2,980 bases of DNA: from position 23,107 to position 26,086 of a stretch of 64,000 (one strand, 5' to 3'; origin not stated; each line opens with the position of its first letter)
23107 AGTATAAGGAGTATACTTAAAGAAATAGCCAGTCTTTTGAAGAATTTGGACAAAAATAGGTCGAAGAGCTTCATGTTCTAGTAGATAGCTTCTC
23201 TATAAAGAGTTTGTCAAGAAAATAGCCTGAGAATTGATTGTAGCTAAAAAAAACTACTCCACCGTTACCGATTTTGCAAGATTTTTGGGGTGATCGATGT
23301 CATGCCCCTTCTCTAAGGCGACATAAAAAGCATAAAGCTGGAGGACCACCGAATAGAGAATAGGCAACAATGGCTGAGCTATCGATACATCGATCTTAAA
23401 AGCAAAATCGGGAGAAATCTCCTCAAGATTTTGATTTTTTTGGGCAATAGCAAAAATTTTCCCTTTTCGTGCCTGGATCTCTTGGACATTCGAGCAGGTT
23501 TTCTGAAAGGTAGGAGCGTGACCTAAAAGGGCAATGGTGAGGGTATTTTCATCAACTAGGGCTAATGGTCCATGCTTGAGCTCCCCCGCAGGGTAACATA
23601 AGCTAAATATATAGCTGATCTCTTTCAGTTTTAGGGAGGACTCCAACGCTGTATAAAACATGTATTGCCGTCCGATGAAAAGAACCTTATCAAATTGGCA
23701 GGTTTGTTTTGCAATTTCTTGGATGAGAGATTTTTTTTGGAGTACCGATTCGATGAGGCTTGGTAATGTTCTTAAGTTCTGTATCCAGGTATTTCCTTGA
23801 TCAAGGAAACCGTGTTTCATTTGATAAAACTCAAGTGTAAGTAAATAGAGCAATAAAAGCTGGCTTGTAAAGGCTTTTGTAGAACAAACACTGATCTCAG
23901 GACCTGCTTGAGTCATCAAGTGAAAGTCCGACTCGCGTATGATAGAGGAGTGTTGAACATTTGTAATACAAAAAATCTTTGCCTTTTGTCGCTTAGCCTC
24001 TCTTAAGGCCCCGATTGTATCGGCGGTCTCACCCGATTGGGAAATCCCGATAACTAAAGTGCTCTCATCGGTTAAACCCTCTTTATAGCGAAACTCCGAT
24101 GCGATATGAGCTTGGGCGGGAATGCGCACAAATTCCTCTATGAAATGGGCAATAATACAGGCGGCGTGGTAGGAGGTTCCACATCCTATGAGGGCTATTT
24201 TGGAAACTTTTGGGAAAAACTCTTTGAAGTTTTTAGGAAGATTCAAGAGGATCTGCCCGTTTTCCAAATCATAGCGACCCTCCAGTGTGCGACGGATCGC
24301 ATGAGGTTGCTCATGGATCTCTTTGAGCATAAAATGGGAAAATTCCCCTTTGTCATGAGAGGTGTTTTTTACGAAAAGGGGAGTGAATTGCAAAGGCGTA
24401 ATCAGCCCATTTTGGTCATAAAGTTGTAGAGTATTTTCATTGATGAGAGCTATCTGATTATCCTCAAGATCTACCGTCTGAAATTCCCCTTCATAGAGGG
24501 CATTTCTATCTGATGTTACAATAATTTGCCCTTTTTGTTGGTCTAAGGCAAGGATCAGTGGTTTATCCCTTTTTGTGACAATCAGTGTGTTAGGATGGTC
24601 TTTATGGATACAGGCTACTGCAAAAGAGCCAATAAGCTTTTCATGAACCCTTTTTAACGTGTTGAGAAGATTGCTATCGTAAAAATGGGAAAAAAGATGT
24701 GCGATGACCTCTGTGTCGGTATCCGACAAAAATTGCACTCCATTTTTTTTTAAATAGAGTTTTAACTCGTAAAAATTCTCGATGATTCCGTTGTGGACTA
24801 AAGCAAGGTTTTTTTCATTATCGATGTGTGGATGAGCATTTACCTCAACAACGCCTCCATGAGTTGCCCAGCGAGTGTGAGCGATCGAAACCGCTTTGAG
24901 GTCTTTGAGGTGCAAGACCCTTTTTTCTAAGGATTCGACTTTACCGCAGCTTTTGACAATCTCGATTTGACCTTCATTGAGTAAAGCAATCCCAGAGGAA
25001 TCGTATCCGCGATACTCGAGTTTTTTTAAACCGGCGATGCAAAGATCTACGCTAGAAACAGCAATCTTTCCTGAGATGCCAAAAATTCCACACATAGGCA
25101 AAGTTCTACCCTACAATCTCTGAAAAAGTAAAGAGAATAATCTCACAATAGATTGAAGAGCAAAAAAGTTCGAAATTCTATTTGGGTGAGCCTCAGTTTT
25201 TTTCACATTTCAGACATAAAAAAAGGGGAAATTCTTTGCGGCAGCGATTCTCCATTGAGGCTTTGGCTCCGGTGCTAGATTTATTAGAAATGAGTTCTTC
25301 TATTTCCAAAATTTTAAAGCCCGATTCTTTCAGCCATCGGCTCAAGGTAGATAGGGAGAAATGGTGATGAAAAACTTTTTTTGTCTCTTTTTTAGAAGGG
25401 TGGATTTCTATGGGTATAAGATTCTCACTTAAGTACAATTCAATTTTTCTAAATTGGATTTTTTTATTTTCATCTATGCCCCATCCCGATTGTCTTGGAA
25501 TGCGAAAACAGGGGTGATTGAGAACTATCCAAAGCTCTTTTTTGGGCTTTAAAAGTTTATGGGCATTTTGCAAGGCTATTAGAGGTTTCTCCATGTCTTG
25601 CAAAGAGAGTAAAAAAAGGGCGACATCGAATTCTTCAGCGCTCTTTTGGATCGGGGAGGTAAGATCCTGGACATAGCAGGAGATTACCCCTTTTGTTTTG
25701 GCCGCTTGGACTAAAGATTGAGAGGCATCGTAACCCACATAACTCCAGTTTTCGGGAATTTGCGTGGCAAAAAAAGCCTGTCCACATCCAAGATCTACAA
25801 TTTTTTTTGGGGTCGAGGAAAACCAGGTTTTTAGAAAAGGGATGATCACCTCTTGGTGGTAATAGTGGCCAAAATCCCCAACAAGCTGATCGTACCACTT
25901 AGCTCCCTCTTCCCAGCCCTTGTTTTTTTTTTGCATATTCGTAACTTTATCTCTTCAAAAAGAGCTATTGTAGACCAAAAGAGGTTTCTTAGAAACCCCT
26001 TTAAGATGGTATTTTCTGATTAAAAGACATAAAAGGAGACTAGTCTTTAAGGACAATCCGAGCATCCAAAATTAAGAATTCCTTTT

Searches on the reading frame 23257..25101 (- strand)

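Call 12: search_protein_families(library=pfam, proteins=[window:23257-25101:-], max_evalue=0.001)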
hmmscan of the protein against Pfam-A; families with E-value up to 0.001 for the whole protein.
window:23257-25101:- (615 aa): 4 families
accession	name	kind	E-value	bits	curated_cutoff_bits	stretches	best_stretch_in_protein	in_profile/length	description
PF01380.27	SIS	-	8.6e-49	165.1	25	2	299-422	5-129/131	SIS domain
PF13522.11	GATase_6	-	7.3e-19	68.5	27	1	70-195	11-127/130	Glutamine amidotransferase domain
PF13537.11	GATase_7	-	6e-16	59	25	1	86-203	10-122/123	Glutamine amidotransferase domain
PF13230.11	GATase_4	-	3.1e-05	23.5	23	1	3-133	1-133/272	Glutamine amidotransferases class-II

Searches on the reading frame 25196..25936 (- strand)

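Call 12: search_protein_families(library=pfam, proteins=[window:25196-25936:-], max_evalue=0.001)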
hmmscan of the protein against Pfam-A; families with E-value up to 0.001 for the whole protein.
window:25196-25936:- (247 aa): 6 families
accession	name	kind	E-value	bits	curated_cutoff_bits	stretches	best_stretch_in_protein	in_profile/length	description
PF13489.12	Methyltransf_23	-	1.8e-11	44.5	27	1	33-211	11-163/164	Methyltransferase domain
PF08241.18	Methyltransf_11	-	4.1e-09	37.4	21.2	1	47-135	1-93/95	Methyltransferase domain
PF13847.12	Methyltransf_31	-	5.6e-09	36.3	27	1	44-137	5-109/145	Methyltransferase domain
PF08242.18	Methyltransf_12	-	1.4e-08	35.8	30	1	47-131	1-94/98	Methyltransferase domain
PF13649.12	Methyltransf_25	-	3e-08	34.7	27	1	46-131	1-95/97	Methyltransferase domain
PF05148.21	Methyltransf_8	-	0.00085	19.7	27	0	44-137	74-156/219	Hypothetical methyltransferase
